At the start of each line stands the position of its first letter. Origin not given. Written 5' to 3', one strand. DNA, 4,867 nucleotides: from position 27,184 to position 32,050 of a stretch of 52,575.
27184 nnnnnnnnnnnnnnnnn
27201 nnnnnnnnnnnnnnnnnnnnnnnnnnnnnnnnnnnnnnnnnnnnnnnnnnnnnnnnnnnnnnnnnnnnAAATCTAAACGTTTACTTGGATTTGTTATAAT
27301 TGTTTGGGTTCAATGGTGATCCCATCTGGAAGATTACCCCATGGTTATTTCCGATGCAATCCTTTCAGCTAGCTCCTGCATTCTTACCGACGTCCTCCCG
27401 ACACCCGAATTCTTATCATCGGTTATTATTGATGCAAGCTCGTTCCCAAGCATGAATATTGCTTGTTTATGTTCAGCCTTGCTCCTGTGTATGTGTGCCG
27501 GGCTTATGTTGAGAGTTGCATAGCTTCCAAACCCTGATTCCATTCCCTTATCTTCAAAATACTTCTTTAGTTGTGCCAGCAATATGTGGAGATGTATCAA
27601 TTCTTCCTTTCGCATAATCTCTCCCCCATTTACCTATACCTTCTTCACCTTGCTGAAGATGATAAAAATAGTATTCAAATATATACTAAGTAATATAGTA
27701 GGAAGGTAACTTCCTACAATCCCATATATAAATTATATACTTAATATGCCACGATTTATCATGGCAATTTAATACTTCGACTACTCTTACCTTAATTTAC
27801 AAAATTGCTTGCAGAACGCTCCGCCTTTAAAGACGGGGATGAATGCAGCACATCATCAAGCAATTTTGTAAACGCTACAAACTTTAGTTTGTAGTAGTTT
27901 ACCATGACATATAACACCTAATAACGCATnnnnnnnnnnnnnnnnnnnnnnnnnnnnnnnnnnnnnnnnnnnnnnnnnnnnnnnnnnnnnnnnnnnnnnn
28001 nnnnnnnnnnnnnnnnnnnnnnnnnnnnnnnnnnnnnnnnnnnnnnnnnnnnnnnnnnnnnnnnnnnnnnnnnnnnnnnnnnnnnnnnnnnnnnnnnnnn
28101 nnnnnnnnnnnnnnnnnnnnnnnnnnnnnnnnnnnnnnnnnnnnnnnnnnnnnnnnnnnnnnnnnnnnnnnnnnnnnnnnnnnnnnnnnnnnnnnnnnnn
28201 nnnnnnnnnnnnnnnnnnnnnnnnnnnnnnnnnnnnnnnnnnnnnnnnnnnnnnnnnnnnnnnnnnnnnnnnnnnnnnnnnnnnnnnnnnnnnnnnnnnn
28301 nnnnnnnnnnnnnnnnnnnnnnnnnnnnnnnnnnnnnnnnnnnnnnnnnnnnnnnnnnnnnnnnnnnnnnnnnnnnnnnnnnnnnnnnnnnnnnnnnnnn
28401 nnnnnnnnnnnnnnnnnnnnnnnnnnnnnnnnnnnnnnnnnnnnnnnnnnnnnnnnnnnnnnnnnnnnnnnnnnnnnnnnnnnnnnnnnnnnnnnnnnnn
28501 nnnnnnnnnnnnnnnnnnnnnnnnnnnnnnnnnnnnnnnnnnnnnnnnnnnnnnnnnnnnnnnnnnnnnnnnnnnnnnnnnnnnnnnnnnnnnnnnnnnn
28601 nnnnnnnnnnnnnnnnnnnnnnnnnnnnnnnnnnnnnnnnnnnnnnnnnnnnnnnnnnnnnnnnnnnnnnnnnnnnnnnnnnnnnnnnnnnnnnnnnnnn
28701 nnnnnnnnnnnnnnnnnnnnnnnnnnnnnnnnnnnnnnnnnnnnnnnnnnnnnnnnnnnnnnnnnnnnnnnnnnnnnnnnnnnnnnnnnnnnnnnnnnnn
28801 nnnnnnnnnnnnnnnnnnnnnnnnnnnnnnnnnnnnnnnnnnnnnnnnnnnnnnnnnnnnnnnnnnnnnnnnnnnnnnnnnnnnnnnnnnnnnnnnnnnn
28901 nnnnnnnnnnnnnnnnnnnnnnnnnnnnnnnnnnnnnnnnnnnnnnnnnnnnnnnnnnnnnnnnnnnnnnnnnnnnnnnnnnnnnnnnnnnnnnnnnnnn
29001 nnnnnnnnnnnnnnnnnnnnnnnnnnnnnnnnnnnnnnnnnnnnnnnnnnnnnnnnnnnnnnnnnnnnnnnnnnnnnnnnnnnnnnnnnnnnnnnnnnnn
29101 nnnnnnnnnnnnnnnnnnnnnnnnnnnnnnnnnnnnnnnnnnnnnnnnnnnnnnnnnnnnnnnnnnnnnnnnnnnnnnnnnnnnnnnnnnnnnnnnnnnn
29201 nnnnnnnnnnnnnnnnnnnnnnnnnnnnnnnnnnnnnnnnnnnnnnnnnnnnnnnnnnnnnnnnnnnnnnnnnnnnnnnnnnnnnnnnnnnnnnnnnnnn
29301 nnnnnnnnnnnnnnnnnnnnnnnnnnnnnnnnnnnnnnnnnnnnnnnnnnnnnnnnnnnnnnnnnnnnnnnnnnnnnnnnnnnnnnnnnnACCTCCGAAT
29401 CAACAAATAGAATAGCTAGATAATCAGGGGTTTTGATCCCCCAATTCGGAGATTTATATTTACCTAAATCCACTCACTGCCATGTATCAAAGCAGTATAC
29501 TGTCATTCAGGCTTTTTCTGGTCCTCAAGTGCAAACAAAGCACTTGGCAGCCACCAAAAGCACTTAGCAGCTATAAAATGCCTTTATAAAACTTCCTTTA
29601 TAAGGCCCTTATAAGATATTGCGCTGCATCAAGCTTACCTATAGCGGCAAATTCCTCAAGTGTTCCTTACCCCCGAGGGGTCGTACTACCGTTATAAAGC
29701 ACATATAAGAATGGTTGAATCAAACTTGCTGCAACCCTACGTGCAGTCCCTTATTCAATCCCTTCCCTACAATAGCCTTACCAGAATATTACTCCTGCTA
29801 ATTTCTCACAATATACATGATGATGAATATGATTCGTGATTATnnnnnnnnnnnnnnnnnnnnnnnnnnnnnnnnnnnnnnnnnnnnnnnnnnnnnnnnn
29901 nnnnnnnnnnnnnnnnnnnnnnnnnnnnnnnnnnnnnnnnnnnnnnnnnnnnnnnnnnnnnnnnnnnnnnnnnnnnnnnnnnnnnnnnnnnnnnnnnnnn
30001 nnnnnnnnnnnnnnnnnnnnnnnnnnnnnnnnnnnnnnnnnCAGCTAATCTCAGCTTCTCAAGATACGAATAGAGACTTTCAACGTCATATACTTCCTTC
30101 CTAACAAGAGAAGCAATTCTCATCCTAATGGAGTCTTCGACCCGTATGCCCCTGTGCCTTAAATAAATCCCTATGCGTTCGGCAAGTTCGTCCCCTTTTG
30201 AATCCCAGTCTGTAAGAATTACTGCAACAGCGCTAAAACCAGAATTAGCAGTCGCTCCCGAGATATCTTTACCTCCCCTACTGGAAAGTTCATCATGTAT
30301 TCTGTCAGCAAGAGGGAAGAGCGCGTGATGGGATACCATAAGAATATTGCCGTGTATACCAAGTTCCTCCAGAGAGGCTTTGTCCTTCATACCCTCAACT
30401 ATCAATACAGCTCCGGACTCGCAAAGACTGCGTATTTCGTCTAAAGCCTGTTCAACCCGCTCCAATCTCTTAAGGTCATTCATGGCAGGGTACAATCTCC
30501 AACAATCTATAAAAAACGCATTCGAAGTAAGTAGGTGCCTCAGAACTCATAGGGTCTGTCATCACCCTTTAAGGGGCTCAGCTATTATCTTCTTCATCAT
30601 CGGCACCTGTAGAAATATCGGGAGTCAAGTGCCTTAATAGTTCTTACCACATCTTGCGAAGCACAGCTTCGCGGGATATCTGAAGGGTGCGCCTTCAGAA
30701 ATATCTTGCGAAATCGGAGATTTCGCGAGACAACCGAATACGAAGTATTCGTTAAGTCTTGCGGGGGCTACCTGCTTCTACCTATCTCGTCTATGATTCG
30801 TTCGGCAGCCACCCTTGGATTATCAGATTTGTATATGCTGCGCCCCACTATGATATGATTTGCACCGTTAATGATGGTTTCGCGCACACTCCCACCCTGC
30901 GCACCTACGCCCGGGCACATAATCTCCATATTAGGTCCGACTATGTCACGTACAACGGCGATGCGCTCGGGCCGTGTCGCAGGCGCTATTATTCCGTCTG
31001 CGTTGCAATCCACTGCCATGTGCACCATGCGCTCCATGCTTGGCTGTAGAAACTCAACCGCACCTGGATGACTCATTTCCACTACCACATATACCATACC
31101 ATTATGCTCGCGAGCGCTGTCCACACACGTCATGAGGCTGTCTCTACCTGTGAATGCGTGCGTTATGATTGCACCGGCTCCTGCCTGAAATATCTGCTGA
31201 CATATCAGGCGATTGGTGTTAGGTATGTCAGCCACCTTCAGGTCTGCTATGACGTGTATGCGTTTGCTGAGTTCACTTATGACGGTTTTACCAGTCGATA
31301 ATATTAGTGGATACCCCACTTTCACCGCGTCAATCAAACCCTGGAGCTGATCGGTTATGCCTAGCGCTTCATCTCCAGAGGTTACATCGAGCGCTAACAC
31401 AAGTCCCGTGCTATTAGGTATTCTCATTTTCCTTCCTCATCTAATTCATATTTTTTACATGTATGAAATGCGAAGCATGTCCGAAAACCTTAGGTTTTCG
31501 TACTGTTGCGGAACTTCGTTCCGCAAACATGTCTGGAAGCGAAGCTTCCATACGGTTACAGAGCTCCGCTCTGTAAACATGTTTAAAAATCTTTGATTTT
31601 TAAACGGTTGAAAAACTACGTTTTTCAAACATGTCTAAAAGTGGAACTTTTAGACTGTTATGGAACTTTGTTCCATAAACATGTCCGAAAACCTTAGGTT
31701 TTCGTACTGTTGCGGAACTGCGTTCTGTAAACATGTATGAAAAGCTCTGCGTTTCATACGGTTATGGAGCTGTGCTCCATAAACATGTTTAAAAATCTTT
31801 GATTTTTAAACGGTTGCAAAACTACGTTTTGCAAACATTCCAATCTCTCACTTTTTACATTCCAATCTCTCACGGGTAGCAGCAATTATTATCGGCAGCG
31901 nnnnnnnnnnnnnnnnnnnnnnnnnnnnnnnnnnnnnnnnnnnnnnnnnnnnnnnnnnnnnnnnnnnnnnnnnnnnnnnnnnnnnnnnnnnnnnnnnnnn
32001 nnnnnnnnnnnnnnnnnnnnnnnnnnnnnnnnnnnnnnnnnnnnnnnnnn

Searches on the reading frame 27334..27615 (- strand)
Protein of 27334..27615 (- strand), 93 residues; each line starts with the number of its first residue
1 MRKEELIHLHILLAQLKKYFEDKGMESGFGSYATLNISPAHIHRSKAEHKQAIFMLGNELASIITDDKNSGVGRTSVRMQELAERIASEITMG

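Call 61: search_protein_families(library=pfam, proteins=[window:27334-27615:-], max_evalue=0.0001)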
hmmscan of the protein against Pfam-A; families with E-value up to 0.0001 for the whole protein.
window:27334-27615:- (93 aa): 1 family
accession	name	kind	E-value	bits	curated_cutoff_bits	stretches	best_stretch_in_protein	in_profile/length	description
PF01893.21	UPF0058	-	1.6e-30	105.7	25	1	1-85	1-86/87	Uncharacterised protein family UPF0058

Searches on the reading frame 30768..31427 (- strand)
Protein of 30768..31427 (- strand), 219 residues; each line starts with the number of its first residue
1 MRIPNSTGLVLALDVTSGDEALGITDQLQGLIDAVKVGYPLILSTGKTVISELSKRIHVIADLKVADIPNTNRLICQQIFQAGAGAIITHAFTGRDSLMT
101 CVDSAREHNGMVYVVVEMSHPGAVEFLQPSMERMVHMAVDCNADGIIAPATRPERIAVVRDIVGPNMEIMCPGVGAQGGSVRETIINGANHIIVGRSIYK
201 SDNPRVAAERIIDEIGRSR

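Call 15: search_protein_families(library=pfam, proteins=[window:30768-31427:-])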
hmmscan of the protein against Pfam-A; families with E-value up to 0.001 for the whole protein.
window:30768-31427:- (219 aa): 1 family
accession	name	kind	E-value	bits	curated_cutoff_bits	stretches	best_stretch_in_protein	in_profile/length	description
PF00215.30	OMPdecase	-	6.4e-47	160.7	27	1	9-211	3-221/221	Orotidine 5'-phosphate decarboxylase / HUMPS family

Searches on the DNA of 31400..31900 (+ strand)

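Call 39: build_rna_model(alignment_id=A1, structure=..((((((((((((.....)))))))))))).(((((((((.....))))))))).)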
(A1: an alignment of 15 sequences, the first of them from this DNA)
Model R1 built from alignment A1 (15 sequences, 56 columns); structure: as given.
model positions 52; base pairs 21; branch points 1; effective number of sequences 4.95; information 1.066 bits per position. Calibrated on 0.2 Mb of random sequence (short: E-values are rough).
structure used (alignment columns):
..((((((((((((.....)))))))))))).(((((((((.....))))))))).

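Call 40: search_with_rna_model(model_id=R1, sources=[window, L001], filters=off, max_evalue=10)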
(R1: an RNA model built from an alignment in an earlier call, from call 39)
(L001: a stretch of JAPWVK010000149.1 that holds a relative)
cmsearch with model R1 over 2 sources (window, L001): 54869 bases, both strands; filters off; matches with E-value up to 10: 59.
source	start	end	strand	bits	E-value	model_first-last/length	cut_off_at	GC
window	8108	8159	+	77.2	4e-15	1-52/52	no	0.44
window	31476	31527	+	76.9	4.6e-15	1-52/52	no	0.46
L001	2101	2152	-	76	7.3e-15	1-52/52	no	0.29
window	31784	31835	+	74.9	1.3e-14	1-52/52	no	0.27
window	31578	31629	+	72.5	4.3e-14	1-52/52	no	0.23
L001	2205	2256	-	71.5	7.2e-14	1-52/52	no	0.37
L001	2153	2204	-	71.3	7.8e-14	1-52/52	no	0.5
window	31680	31731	+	70.6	1.1e-13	1-52/52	no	0.44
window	40863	40914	+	70.5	1.2e-13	1-52/52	no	0.37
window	8443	8494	+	69.6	1.9e-13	1-52/52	no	0.33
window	31732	31783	+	68.9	2.7e-13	1-52/52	no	0.42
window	40915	40966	+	67.7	4.9e-13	1-52/52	no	0.37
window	9841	9892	-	66.1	1.1e-12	1-52/52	no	0.46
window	31630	31679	+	64.3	2.7e-12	1-52/52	no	0.32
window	31528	31577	+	62.4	7.2e-12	1-52/52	no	0.5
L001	2123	2175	+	38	1.9e-06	1-52/52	no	0.3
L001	2227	2279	+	34.6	1e-05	1-52/52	no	0.43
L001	2052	2100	-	29.4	0.00015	1-52/52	no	0.37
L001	2257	2285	-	29.4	0.00015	1-52/52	no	0.48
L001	2176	2226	+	21.5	0.0081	3-51/52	no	0.45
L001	2102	2122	+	19.5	0.023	31-51/52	no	0.43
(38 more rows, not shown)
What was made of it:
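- Checked: Covariance-model hits for the four units score 54-70 bits, E 4e-10 to 1e-13 (call 40).
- There are 5 loci in 52.6 kb, as 17 full units (11 in the two arrays, 3 solo, 3 in L001) with R1 hits E 4e-10 to 4e-15 (call 40). Solo doublets with identical ends occur at three other sites (call 40).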

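Call 51: search_with_rna_model(model_id=R1, sources=[L006, L007, L008], filters=off, max_evalue=1)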
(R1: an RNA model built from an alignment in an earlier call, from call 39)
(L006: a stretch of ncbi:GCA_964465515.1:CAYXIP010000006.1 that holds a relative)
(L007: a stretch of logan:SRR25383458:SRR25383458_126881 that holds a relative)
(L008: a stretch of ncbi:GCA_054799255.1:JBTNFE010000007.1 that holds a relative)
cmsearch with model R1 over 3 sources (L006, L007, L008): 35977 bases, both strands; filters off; matches with E-value up to 1: 0.
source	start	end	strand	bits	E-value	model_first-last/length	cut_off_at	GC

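Call 63: search_dna_similar(query=window:31458-31840:+, collection=phages, mode=distant, max_evalue=0.001, max_rows=10)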
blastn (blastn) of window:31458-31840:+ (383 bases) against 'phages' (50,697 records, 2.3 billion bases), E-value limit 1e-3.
No match.

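Call 64: search_dna_similar(query=window:31458-31840:+, collection=plasmids, mode=distant, max_evalue=0.001, max_rows=10)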
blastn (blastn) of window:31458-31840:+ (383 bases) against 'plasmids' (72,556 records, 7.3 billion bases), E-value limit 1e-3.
No match.
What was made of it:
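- Tried and rejected: Phage and plasmid BLAST found nothing (calls 63, 64).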

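Call 66: search_rna_families(source=window, start=31400, end=31900, threshold=evalue, max_evalue=1)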
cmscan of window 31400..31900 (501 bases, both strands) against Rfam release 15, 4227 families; matches with E-value up to 1: 5.
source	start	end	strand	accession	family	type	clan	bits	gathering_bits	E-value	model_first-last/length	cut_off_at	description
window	31565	31645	-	RF00672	mir-190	Gene; miRNA;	CL00089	30.4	48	0.0008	1-78/78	no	mir-190 microRNA precursor family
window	31638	31710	-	RF01403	STnc290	Gene; sRNA;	-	20.5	60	0.41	1-65/65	no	STnc290 Hfq binding RNA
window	31568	31644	+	RF00824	mir-50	Gene; miRNA;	CL00089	20.3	43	0.12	1-75/75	no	mir-50 microRNA precursor family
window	31566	31644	-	RF01997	mir-969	Gene; miRNA;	-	19.4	61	0.48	1-86/86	no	mir-969 microRNA precursor family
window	31754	31890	-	RF01295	SCARNA7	Gene; snRNA; snoRNA; scaRNA;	-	14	65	0.26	1-330/330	no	Small Cajal body-specific RNA 7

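Call 75: build_rna_model(alignment_id=A2, structure=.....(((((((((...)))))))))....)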
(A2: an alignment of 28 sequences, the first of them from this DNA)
Model R2 built from alignment A2 (28 sequences, 30 columns); structure: as given.
model positions 28; base pairs 9; branch points 0; effective number of sequences 28; information 1.036 bits per position. Calibrated on 0.2 Mb of random sequence (short: E-values are rough).
structure used (alignment columns):
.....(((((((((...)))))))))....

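Call 76: search_with_rna_model(model_id=R2, sources=[window, L001], filters=off, max_evalue=5)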
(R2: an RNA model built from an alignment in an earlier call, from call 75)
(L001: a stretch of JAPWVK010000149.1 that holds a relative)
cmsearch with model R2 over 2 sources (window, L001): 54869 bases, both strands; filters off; matches with E-value up to 5: 71.
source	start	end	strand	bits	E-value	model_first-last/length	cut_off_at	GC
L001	2229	2256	-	37.2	1.2e-06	1-28/28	no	0.39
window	31607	31633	-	37.1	1.2e-06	1-28/28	no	0.3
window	8108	8135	+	35.9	2.3e-06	1-28/28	no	0.36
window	31578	31605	+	35.7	2.7e-06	1-28/28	no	0.18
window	31784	31811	+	35.7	2.7e-06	1-28/28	no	0.18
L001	2125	2152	-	35.7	2.7e-06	1-28/28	no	0.18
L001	2097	2123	+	35.3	3.3e-06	1-28/28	no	0.44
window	31476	31503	+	34.9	4.2e-06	1-28/28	no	0.43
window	31680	31707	+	34.9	4.2e-06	1-28/28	no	0.43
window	40892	40918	-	34.7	4.8e-06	1-28/28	no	0.37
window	8443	8470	+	34.6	5e-06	1-28/28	no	0.36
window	9865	9892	-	34.2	6.1e-06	1-28/28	no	0.32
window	40863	40890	+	33.9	7.1e-06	1-28/28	no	0.39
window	31505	31531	-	33.9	7.1e-06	1-28/28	no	0.52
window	31555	31581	-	33.7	8.2e-06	1-28/28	no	0.48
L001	2253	2279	+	33.7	8.2e-06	1-28/28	no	0.48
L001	2177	2204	-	32.6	1.5e-05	1-28/28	no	0.54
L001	2201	2227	+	32.5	1.6e-05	1-28/28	no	0.37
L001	2149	2175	+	30.7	4.3e-05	1-28/28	no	0.44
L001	2071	2100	-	24.6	0.0013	1-28/28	no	0.33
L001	2101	2122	-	18.7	0.035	6-27/28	no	0.41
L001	2127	2148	+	18.2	0.045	6-27/28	no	0.09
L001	2232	2250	+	16.8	0.098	7-25/28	no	0.37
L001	2257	2278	-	16.2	0.14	6-27/28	no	0.45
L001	2153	2174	-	13.3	0.72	6-27/28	no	0.41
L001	2180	2198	+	11.6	1.8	7-25/28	no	0.58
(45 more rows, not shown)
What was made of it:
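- The spacing is regular at about 26 nt (call 76).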
